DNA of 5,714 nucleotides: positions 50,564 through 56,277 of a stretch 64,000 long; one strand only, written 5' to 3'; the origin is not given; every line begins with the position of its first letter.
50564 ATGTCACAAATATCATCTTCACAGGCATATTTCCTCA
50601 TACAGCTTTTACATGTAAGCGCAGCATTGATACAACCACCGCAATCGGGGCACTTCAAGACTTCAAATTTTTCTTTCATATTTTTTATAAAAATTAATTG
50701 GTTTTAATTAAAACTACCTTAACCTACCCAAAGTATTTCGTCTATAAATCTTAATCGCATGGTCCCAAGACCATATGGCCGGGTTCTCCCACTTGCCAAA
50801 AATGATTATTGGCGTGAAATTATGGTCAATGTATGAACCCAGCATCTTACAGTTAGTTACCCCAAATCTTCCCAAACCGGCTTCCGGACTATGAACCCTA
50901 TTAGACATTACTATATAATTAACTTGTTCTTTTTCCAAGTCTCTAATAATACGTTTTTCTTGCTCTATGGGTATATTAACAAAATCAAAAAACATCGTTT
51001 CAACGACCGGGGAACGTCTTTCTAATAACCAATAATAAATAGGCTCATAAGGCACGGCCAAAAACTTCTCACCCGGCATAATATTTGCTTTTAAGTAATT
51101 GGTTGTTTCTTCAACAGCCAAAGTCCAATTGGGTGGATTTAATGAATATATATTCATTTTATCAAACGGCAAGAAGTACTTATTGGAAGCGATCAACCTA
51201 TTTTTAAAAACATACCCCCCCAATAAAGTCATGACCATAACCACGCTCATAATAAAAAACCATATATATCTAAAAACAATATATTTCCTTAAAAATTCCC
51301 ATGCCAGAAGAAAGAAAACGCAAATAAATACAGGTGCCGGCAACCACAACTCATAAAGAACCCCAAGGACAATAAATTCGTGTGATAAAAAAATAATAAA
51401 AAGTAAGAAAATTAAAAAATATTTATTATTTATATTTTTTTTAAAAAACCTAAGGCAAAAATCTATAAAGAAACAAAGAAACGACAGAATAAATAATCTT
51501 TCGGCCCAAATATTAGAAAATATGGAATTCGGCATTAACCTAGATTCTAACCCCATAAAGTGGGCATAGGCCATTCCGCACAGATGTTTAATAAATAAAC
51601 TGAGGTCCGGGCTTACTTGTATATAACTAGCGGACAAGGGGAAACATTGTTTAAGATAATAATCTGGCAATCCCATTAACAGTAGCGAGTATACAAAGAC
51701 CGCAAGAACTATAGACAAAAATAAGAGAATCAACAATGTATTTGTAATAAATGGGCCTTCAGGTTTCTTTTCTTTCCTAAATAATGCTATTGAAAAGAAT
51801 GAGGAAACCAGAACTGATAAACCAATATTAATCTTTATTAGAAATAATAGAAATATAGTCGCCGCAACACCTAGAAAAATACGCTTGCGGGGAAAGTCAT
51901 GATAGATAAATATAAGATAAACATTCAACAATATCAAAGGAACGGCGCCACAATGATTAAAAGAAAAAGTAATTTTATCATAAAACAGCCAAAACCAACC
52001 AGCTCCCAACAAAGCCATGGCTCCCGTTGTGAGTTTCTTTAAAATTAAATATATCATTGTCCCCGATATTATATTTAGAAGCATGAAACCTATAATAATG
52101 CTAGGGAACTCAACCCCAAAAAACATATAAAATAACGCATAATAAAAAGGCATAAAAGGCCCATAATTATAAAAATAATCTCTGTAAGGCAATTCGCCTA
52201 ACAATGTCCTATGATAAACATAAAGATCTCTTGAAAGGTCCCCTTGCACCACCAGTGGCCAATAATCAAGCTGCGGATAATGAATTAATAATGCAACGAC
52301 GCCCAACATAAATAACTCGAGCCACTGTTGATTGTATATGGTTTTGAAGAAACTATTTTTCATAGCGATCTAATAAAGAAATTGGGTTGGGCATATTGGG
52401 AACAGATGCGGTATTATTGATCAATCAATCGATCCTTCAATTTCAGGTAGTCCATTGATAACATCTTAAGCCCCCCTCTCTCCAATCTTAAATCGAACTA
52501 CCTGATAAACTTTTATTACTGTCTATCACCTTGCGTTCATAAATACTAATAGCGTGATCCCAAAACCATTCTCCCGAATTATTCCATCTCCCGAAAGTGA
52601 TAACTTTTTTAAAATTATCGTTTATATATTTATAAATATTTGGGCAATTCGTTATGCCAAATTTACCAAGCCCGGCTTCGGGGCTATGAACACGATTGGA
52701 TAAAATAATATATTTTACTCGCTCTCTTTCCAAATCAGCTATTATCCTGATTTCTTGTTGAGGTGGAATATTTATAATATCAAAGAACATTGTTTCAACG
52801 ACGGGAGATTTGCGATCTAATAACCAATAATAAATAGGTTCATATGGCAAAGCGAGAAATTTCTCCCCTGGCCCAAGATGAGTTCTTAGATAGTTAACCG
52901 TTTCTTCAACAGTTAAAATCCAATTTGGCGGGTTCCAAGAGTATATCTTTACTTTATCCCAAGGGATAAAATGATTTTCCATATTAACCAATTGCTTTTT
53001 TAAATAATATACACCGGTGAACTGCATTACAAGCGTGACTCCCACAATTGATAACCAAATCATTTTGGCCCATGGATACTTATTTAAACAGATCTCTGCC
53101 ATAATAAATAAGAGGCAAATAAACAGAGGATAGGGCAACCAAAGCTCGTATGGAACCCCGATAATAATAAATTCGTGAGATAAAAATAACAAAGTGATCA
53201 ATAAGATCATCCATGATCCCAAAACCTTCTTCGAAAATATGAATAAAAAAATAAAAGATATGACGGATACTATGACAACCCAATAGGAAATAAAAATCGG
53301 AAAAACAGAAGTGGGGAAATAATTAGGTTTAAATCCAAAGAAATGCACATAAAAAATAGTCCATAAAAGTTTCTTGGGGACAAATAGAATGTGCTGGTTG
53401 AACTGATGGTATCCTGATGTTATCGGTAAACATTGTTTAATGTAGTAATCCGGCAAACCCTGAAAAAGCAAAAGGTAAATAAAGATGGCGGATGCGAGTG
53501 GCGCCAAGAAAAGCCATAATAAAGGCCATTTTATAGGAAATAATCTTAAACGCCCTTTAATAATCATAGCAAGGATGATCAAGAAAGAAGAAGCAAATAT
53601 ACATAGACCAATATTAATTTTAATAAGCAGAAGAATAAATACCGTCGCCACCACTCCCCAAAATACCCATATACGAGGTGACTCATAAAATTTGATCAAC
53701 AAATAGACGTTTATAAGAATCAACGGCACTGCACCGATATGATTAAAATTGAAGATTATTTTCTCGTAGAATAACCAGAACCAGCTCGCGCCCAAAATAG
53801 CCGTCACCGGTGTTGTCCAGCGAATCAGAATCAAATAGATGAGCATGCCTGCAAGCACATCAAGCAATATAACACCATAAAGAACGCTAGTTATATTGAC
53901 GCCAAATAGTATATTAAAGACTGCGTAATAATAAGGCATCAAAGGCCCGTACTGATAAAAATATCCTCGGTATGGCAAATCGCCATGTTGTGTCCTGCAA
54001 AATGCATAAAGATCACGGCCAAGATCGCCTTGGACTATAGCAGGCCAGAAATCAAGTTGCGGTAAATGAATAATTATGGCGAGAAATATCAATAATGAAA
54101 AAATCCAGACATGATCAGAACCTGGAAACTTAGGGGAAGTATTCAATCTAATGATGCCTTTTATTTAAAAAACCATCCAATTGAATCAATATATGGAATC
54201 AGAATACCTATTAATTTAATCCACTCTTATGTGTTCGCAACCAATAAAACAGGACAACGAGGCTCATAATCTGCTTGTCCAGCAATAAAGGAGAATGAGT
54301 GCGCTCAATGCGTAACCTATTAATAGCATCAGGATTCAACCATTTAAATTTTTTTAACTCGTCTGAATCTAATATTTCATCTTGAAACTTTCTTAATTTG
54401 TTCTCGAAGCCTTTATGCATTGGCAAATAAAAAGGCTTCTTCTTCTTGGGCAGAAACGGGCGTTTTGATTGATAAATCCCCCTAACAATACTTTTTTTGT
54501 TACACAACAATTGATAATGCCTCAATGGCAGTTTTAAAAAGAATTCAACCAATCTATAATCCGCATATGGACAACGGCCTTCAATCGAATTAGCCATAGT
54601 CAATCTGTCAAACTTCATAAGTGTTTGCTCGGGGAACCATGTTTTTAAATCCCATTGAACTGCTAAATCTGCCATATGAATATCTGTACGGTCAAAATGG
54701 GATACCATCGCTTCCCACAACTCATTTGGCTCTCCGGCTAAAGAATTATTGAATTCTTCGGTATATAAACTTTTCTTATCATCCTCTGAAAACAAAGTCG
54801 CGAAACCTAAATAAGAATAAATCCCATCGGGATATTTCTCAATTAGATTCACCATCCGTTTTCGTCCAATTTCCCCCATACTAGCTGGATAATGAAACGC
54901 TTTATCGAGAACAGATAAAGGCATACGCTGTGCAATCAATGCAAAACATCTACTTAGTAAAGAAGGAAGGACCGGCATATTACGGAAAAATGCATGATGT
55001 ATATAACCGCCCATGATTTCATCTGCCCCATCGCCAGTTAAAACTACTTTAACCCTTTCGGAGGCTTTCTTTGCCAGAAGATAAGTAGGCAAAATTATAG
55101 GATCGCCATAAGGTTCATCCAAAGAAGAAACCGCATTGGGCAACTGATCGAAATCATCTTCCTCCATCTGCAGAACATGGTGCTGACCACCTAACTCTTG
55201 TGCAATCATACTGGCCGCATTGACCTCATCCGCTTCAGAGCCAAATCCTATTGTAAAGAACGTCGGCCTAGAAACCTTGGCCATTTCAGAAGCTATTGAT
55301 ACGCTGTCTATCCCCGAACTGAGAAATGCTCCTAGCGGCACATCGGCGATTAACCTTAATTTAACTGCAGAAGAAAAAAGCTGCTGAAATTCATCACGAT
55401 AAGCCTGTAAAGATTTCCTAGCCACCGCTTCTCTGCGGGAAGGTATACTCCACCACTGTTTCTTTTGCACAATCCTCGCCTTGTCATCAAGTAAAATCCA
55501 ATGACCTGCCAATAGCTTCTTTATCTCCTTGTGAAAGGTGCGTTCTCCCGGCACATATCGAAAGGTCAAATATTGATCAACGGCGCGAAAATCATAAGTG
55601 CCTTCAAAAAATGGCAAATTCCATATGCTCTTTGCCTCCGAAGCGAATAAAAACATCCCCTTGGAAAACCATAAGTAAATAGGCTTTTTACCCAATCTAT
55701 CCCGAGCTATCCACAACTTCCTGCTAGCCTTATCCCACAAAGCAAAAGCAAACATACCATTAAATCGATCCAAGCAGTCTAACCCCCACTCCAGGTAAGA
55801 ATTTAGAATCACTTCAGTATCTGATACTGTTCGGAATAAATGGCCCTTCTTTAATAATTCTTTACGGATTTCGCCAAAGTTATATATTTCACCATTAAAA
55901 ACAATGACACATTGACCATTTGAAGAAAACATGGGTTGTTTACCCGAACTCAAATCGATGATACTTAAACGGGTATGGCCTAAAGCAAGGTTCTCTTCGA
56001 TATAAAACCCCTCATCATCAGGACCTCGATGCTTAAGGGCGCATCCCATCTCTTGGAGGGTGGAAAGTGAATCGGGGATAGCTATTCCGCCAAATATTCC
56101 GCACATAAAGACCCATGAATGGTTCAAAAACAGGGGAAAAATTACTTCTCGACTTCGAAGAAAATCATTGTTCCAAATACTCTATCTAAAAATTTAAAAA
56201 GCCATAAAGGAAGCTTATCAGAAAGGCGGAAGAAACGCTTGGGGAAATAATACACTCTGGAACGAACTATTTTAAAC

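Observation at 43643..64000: GT-C-dense glycan island with a polyprenyl-phosphate GT2 but no recognisable Wzx/Wzy/ABC or initiating transferase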

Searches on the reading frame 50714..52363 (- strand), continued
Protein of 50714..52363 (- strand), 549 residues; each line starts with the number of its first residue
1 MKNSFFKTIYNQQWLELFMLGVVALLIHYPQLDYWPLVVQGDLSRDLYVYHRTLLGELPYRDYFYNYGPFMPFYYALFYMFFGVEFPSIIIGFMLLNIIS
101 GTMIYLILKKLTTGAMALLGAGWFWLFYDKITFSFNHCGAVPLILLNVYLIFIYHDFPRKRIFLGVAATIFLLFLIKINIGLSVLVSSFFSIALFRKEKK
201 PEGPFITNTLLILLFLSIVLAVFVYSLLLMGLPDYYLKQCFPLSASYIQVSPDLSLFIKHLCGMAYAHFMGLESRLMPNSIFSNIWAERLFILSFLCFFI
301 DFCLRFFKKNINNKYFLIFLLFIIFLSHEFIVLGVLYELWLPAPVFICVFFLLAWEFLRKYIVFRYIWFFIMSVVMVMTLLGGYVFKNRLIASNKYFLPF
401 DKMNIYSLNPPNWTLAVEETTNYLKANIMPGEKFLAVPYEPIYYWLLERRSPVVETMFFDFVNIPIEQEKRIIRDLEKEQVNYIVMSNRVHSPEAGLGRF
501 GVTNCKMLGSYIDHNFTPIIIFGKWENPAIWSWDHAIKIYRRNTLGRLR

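Call 67: search_protein_families(library=pfam, proteins=[L007:192-1661:+, L007:1676-2542:+, L007:2526-3356:+, L007:3329-4288:+, L007:8492-9961:+, L007:11662-13176:-, L007:13245-14459:-, L007:14665-15504:+, L007:15510-17063:+, L007:17068-19101:+], max_evalue=0.001)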
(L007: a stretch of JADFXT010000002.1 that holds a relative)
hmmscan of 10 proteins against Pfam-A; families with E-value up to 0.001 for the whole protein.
L007:192-1661:+ (489 aa): 10 families
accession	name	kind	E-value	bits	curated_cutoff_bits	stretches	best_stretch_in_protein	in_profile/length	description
PF13489.12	Methyltransf_23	-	6.6e-29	101.2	27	1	14-167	7-159/164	Methyltransferase domain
PF08241.18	Methyltransf_11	-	6.6e-21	75.2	21.2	1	34-125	1-95/95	Methyltransferase domain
PF00535.33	Glycos_transf_2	-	2.5e-20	73.5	23.3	1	254-412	2-164/168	Glycosyl transferase family 2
PF08242.18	Methyltransf_12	-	4.6e-16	59.8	30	1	34-123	1-98/98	Methyltransferase domain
PF13847.12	Methyltransf_31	-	9.4e-16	58.2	27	1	28-131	2-116/145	Methyltransferase domain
PF13649.12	Methyltransf_25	-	7.5e-15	55.8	27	1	34-121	2-97/97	Methyltransferase domain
PF07021.18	MetW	-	3.1e-10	40.4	21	1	24-118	8-103/193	Methionine biosynthesis protein MetW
PF02353.26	CMAS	-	8.3e-06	25.7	27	1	19-126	53-165/273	Mycolic acid cyclopropane synthetase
PF05401.17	NodS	-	0.00054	20.3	24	1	20-118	34-137/201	Nodulation protein S (NodS)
PF05219.18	DREV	-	0.00073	19.2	26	0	32-123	97-184/265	DREV methyltransferase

L007:1676-2542:+ (288 aa): 2 families
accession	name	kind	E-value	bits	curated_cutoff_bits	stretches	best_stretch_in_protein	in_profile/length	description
PF00483.29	NTP_transferase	-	3.4e-71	240.1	21.2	1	2-237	1-242/245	Nucleotidyl transferase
PF12804.13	NTP_transf_3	-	7e-09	36.5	27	1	3-113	1-100/160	MobA-like NTP transferase domain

L007:2526-3356:+ (276 aa): 2 families
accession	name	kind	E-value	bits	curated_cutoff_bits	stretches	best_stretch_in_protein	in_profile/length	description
PF01370.27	Epimerase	-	2.7e-09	37.2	20.9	1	32-152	49-167/240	NAD dependent epimerase/dehydratase family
PF04321.23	RmlD_sub_bind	-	9.2e-09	35.2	27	1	32-153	36-149/287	RmlD substrate binding domain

L007:3329-4288:+ (319 aa): 7 families
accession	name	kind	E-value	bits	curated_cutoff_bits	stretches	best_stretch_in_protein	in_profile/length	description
PF16363.11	GDP_Man_Dehyd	-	8.8e-72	242.8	27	1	9-305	1-332/332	GDP-mannose 4,6 dehydratase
PF01370.27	Epimerase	-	8.3e-67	225.5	20.9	1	8-242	1-240/240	NAD dependent epimerase/dehydratase family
PF04321.23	RmlD_sub_bind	-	3.3e-27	95.7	27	1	7-306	2-282/287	RmlD substrate binding domain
PF02719.21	Polysacc_synt_2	-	4.1e-20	72.6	20.2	1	8-275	1-266/293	Polysaccharide biosynthesis protein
PF01073.25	3Beta_HSD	-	5.3e-19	68.7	22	1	9-226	1-225/280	3-beta hydroxysteroid dehydrogenase/isomerase family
PF07993.18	NAD_binding_4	-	1.1e-15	57.9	20.1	1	74-181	87-208/258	Male sterility protein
PF13460.12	NAD_binding_10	-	1.6e-06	28.6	27.2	1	12-178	1-144/184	NAD(P)H-binding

L007:8492-9961:+ (489 aa): 11 families
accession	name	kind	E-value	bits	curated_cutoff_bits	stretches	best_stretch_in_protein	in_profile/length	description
PF00535.33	Glycos_transf_2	-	3.4e-20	73.1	23.3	1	255-416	1-163/168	Glycosyl transferase family 2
PF13847.12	Methyltransf_31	-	3.9e-14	53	27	1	58-154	4-113/145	Methyltransferase domain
PF13649.12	Methyltransf_25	-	3.8e-13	50.4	27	1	61-141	1-92/97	Methyltransferase domain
PF08241.18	Methyltransf_11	-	6.1e-12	46.5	21.2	1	62-145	1-90/95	Methyltransferase domain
PF13489.12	Methyltransf_23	-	1.1e-11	45.2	27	1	42-196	4-162/164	Methyltransferase domain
PF08242.18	Methyltransf_12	-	1.5e-08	35.7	30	1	62-141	1-91/98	Methyltransferase domain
PF07021.18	MetW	-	5.4e-08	33.1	21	1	54-197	10-155/193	Methionine biosynthesis protein MetW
PF10111.15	Glyco_tranf_2_2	-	2.3e-07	31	27.3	1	255-375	1-124/276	Glycosyltransferase like family 2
PF13641.12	Glyco_tranf_2_3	-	7.4e-07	29.8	27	1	254-434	3-186/230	Glycosyltransferase like family 2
PF05401.17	NodS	-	3.4e-05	24.2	24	1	40-140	24-131/201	Nodulation protein S (NodS)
PF13506.12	Glyco_transf_21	-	0.00036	20.5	21.7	1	325-391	23-89/174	Glycosyl transferase family 21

L007:11662-13176:- (504 aa): 1 family
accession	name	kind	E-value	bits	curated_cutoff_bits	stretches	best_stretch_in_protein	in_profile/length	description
PF13231.12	PMT_2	-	1.1e-08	35.9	26.1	1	83-236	6-155/160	Dolichyl-phosphate-mannose-protein mannosyltransferase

L007:13245-14459:- (404 aa): 1 family
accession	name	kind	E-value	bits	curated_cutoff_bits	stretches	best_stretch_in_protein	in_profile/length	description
PF00365.25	PFK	-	7.6e-60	203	30.9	1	3-332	1-276/277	Phosphofructokinase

L007:14665-15504:+ (279 aa): 1 family
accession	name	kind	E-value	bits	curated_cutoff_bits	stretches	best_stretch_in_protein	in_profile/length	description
PF03976.20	PPK2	-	2.7e-72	243.5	22.3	1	39-262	2-224/229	Polyphosphate kinase 2 (PPK2)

L007:15510-17063:+ (517 aa): 3 families
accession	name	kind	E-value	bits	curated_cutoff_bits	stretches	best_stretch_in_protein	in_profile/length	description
PF02541.22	Ppx-GppA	-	4.7e-24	85.7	27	1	23-310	2-282/285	Ppx/GppA phosphatase family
PF21447.3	Ppx-GppA_III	-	7.8e-23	81.6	27.3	1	332-487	9-162/177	Ppx/GppA phosphatase, domain III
PF24391.1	HD-CE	-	3e-05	24.3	27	1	339-456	8-185/263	HD-CE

L007:17068-19101:+ (677 aa): 5 families
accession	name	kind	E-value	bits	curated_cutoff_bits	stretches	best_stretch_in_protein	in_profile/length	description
PF17941.7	PP_kinase_C_1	-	4.3e-75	251.3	25.7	1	326-490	1-165/167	Polyphosphate kinase C-terminal domain 1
PF13090.12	PP_kinase_C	-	1.4e-67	226.9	25.8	1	499-668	2-172/172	Polyphosphate kinase C-terminal domain 2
PF02503.22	PP_kinase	-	8.2e-47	159.7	31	1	126-303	1-183/183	Polyphosphate kinase middle domain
PF13089.11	PP_kinase_N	-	5.3e-36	123.6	23.8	1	12-117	1-106/107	Polyphosphate kinase N-terminal domain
PF13091.12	PLDc_2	-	1.6e-13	51.1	27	2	534-640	19-132/132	PLD-like domain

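Call 88: find_encoding_contigs(protein=P0002, flank=10000, max_places=1)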
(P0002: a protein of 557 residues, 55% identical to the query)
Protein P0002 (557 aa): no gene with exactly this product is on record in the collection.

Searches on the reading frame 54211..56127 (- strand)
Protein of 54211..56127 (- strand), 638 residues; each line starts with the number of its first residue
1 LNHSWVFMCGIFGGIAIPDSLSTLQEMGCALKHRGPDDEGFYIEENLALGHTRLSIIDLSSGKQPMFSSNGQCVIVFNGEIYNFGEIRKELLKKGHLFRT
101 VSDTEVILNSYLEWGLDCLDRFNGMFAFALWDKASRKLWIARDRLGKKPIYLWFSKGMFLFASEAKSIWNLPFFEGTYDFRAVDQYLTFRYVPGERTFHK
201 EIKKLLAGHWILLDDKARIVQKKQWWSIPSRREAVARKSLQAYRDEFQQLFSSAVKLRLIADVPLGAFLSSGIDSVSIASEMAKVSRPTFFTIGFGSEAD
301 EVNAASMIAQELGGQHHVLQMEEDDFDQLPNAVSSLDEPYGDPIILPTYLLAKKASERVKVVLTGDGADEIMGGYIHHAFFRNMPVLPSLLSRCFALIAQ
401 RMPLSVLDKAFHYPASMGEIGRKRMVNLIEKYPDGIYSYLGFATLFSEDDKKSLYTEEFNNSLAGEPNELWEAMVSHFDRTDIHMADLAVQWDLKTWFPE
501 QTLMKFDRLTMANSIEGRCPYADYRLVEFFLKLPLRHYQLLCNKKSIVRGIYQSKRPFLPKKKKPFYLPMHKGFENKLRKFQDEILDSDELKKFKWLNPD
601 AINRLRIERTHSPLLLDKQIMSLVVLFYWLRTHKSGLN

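Call 7: search_protein_families(library=pfam, proteins=[window:54211-56127:-], max_evalue=0.01)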
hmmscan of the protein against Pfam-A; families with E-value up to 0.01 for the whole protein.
window:54211-56127:- (638 aa): 3 families
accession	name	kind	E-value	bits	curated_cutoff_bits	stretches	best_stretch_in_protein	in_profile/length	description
PF00733.27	Asn_synthase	-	2.3e-66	225.3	21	1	247-630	2-353/354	Asparagine synthase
PF13537.11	GATase_7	-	7.6e-46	155.6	25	1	51-168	1-121/123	Glutamine amidotransferase domain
PF13522.11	GATase_6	-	7.8e-45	152.5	27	1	36-164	1-130/130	Glutamine amidotransferase domain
